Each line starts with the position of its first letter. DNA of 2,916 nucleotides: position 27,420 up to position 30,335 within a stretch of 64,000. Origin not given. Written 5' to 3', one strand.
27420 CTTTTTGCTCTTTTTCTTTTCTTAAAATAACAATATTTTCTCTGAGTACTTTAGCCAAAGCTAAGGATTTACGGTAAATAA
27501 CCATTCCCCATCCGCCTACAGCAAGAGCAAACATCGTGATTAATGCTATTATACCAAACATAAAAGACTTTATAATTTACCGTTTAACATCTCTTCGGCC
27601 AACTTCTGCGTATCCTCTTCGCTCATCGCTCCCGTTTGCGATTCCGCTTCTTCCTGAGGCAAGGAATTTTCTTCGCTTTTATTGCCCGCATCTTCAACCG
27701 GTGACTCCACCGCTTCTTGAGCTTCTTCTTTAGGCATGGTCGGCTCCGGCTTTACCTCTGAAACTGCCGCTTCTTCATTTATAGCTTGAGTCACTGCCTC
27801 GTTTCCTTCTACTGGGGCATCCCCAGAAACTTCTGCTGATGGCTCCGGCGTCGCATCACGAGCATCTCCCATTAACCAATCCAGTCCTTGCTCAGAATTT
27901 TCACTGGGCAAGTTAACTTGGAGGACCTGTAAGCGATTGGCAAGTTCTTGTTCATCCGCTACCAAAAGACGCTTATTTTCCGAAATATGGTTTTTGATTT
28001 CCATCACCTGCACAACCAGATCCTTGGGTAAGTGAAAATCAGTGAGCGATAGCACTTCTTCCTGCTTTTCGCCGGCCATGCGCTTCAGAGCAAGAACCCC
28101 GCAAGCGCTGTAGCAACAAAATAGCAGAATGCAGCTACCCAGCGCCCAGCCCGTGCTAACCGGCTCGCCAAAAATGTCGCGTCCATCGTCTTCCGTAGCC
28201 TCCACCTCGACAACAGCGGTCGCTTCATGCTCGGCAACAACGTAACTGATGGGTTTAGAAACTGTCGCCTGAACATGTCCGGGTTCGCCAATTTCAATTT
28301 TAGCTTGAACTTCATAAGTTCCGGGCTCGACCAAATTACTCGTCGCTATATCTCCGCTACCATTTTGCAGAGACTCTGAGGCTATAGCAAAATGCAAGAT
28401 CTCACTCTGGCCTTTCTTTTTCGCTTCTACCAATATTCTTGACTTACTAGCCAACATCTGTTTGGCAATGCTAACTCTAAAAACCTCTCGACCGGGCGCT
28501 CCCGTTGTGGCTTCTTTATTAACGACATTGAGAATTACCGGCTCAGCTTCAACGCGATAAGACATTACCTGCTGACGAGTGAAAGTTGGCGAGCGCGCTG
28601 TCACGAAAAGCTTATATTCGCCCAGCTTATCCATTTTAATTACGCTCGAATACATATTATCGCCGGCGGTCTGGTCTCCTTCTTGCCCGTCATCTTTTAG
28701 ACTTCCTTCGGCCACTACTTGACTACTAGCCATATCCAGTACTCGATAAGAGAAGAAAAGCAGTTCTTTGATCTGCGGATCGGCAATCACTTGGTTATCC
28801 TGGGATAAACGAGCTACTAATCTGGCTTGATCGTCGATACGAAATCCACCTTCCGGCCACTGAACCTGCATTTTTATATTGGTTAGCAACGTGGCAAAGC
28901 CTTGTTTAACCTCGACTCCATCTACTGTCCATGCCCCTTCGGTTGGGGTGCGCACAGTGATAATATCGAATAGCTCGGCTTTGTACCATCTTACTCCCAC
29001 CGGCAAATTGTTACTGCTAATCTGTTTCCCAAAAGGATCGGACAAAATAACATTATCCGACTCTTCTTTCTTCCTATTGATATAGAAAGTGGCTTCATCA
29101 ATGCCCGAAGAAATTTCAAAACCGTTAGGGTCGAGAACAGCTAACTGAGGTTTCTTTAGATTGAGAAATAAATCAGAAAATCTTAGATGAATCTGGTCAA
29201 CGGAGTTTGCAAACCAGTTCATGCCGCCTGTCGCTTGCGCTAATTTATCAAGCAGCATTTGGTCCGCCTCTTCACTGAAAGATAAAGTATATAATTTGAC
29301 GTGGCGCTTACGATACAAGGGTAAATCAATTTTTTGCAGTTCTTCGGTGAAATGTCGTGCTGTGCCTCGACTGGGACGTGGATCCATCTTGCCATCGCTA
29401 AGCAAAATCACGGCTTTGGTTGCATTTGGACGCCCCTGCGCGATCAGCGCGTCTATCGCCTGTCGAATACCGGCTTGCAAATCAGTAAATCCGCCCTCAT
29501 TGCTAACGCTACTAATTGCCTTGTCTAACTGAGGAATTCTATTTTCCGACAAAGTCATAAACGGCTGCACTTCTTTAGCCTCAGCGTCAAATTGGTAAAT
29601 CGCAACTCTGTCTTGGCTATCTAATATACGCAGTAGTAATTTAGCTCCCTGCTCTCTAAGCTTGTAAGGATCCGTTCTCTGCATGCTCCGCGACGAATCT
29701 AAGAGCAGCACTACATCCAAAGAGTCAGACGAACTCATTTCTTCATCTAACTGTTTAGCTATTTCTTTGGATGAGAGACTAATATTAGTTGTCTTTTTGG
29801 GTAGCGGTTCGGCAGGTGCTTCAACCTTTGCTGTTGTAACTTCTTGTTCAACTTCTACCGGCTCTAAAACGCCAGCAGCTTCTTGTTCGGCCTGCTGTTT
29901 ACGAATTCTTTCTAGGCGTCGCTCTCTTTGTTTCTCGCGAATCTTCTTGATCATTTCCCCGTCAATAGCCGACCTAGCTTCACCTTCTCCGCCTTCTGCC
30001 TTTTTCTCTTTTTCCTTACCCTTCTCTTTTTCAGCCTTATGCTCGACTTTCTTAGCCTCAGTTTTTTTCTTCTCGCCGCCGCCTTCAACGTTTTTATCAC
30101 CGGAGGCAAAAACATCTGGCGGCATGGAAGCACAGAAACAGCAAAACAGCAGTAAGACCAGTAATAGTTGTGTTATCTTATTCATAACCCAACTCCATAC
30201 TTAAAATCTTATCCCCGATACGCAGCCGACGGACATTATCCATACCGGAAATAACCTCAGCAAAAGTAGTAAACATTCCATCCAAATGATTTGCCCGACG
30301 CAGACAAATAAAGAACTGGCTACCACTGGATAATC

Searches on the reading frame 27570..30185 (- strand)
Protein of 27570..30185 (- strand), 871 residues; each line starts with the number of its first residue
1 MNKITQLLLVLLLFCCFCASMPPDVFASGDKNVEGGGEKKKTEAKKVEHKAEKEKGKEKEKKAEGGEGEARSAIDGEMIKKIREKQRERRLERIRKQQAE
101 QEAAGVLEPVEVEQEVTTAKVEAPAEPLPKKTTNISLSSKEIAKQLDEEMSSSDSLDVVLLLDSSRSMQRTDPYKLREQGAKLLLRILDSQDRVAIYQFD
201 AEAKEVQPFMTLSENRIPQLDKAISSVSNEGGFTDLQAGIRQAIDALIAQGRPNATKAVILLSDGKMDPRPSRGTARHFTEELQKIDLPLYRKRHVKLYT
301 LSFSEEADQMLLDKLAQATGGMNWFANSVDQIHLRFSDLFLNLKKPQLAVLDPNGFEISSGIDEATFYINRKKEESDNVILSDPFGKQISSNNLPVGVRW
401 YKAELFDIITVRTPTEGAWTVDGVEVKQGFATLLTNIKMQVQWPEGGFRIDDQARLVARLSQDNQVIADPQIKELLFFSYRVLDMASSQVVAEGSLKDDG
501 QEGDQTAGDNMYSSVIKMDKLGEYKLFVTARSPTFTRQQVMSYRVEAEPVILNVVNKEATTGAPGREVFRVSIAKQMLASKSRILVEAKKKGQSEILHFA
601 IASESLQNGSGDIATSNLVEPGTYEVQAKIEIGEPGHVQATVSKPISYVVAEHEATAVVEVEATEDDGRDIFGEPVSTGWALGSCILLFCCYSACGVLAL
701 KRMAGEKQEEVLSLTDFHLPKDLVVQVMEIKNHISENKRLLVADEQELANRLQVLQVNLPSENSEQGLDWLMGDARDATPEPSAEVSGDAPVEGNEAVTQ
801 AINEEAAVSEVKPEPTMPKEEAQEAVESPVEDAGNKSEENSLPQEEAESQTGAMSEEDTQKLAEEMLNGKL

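Call 101: search_protein_families(library=pfam, proteins=[window:27570-30185:-], max_evalue=0.00001)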
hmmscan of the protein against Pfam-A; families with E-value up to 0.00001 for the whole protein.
window:27570-30185:- (871 aa): 3 families
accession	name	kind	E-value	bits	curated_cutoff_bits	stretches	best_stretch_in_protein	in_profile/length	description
PF00092.34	VWA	-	2.5e-15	57.6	23.8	1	157-326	1-162/174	von Willebrand factor type A domain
PF13768.12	VWA_3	-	3.4e-12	47.1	27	1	157-322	2-152/155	von Willebrand factor type A domain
PF13519.12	VWA_2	-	1e-11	45.8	27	1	158-266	1-107/107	von Willebrand factor type A domain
